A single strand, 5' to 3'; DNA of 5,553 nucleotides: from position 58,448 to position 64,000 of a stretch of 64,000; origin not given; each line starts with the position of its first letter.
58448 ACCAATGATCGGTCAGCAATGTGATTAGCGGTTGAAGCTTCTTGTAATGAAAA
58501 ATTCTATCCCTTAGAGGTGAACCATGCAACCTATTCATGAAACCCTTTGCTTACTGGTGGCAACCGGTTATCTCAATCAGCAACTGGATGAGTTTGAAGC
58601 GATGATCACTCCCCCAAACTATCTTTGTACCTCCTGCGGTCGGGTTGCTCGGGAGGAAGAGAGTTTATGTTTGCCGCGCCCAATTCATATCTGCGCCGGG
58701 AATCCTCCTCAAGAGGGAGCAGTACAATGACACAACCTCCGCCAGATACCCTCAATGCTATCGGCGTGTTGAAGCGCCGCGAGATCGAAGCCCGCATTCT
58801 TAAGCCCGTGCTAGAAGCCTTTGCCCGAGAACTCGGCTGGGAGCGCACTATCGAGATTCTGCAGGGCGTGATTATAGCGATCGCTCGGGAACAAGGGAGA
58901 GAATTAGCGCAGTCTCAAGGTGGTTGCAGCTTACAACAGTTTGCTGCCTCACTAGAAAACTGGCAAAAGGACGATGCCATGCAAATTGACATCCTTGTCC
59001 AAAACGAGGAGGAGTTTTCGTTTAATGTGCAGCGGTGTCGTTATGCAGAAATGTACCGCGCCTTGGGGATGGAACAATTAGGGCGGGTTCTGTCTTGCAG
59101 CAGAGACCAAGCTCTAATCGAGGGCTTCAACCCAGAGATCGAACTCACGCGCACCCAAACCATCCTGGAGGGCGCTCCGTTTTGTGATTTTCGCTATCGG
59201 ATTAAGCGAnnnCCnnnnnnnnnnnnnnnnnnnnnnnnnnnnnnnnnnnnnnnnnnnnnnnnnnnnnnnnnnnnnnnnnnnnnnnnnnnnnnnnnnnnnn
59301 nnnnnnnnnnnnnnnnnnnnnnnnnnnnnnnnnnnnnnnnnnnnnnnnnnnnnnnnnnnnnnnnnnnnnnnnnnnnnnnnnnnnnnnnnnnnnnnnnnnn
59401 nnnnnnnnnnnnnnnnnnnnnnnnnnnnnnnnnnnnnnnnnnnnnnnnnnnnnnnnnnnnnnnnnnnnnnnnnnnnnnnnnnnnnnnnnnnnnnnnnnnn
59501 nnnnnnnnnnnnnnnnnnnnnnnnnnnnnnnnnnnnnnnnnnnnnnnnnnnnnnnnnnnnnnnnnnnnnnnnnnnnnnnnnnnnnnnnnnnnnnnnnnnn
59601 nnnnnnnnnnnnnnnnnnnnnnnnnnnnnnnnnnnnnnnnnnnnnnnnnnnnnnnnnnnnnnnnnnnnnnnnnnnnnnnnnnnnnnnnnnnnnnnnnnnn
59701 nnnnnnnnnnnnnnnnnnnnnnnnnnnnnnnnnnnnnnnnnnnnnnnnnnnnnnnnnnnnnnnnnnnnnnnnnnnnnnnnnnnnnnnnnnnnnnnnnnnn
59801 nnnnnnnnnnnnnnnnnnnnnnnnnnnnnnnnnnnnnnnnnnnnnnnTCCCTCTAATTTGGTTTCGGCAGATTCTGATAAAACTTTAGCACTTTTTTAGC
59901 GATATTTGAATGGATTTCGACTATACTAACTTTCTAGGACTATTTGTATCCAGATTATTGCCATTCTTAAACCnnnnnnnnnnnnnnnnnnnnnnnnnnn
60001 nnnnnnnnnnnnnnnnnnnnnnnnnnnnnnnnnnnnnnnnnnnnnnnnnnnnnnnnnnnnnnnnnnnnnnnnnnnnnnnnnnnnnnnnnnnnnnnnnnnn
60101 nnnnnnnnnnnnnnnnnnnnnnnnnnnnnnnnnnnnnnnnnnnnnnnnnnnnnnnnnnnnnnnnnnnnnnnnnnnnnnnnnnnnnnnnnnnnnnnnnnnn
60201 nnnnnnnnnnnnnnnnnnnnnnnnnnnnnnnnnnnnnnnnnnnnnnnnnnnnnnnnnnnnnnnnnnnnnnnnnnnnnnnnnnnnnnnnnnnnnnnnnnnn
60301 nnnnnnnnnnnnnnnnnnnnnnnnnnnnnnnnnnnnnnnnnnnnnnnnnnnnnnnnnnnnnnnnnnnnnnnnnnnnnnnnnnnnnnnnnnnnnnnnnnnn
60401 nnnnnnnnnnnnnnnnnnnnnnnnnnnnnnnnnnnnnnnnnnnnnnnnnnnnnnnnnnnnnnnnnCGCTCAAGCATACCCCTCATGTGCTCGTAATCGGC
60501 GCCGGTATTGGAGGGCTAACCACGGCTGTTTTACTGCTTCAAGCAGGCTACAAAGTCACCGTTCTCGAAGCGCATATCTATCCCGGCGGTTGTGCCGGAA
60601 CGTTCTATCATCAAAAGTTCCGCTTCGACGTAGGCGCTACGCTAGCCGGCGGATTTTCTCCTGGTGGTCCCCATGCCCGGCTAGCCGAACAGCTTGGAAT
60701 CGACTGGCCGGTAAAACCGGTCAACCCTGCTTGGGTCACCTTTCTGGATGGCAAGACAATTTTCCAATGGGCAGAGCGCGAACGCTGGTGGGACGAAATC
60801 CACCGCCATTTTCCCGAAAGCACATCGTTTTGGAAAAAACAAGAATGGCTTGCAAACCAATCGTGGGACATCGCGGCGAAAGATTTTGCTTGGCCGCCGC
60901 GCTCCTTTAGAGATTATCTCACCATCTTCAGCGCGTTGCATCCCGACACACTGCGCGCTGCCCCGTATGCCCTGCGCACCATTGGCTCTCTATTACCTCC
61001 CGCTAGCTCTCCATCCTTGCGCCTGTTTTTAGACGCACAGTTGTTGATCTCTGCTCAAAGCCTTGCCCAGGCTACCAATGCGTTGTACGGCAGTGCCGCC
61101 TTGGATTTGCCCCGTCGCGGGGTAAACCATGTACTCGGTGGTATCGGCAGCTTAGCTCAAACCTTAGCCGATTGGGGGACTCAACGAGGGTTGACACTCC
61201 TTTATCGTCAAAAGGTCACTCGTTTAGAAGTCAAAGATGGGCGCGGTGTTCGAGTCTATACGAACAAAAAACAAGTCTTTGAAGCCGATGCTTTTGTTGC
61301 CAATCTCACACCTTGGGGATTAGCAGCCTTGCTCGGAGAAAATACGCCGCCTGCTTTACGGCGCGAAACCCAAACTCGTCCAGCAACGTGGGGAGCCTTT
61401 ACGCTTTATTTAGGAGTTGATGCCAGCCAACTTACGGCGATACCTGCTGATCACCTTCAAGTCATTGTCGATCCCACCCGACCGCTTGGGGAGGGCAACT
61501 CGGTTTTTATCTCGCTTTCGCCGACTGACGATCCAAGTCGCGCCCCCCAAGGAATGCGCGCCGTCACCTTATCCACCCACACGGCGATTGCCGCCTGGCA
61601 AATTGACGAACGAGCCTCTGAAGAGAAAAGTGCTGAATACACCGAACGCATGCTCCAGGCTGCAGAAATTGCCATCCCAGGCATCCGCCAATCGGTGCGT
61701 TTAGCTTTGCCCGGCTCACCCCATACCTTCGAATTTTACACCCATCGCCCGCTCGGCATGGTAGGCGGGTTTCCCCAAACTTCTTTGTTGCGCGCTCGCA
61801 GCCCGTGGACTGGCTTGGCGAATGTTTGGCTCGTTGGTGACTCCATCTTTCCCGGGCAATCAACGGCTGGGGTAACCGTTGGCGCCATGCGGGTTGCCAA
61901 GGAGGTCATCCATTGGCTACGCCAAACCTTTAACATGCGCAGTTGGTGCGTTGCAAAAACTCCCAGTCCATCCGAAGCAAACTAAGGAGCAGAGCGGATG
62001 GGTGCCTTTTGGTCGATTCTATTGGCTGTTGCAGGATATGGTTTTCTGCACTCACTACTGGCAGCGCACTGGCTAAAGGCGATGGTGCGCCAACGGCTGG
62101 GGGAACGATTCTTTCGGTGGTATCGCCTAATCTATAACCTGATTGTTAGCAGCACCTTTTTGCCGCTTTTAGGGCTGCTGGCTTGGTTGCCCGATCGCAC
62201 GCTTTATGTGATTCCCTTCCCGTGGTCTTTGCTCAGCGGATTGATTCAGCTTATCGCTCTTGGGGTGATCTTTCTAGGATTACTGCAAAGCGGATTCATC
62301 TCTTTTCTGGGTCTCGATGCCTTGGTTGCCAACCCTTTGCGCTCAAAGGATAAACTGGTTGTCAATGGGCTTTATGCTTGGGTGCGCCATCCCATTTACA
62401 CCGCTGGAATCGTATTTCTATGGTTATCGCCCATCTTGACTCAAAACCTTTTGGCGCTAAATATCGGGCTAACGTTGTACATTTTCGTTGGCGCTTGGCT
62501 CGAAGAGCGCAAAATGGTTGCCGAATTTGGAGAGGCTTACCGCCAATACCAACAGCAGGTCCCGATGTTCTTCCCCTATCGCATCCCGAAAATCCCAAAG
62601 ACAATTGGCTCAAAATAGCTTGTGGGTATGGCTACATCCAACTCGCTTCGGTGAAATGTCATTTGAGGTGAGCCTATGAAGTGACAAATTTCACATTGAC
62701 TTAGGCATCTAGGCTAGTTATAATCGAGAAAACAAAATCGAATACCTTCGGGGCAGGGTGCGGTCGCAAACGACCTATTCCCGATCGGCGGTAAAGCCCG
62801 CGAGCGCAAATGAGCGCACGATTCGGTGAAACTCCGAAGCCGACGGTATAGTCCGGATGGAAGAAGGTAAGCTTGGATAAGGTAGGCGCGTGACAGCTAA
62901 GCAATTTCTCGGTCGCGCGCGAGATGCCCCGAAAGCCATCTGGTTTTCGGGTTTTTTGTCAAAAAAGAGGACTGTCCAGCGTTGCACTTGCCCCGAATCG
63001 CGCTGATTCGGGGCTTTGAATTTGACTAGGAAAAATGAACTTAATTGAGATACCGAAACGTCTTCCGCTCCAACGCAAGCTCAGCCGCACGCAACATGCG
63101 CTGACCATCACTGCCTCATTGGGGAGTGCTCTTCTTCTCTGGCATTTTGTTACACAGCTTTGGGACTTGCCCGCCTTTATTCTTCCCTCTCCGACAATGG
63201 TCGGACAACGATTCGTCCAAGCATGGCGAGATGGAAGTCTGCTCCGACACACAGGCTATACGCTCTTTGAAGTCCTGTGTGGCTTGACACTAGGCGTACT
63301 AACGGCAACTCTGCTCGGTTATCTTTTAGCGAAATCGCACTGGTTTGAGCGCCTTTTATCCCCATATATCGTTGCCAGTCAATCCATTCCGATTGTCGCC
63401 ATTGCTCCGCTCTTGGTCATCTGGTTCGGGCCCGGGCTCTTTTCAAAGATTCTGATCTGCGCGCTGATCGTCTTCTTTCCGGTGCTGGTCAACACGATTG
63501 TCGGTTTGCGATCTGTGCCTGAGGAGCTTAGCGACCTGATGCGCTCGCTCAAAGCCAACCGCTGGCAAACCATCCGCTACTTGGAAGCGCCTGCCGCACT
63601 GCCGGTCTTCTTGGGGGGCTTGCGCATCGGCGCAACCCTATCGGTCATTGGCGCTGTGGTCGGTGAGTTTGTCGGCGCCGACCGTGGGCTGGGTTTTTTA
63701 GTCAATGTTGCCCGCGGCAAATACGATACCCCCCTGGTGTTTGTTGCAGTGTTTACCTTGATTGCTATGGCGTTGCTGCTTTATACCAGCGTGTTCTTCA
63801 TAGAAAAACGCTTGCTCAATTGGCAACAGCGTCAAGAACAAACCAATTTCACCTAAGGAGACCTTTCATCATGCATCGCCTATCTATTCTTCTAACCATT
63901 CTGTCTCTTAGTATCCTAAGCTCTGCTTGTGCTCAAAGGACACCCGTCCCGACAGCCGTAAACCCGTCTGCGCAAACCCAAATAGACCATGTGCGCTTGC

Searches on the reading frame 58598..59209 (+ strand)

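Call 24: search_protein_families(library=pfam, proteins=[window:58598-59209:+], max_evalue=0.00001)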
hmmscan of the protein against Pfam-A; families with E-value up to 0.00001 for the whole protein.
window:58598-59209:+ (204 aa): 1 family
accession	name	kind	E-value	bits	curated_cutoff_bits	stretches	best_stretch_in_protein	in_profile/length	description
PF14196.11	ATC_hydrolase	-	1.2e-36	127.2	28.1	1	60-200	1-145/145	L-2-amino-thiazoline-4-carboxylic acid hydrolase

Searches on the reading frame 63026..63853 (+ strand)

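Call 24: search_protein_families(library=pfam, proteins=[window:63026-63853:+], max_evalue=0.00001)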
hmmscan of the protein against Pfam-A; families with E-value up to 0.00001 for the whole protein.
window:63026-63853:+ (276 aa): 1 family
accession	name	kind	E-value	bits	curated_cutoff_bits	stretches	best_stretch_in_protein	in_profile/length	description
PF00528.27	BPD_transp_1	-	1.1e-33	117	26.4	1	95-262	2-181/184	Binding-protein-dependent transport system inner membrane component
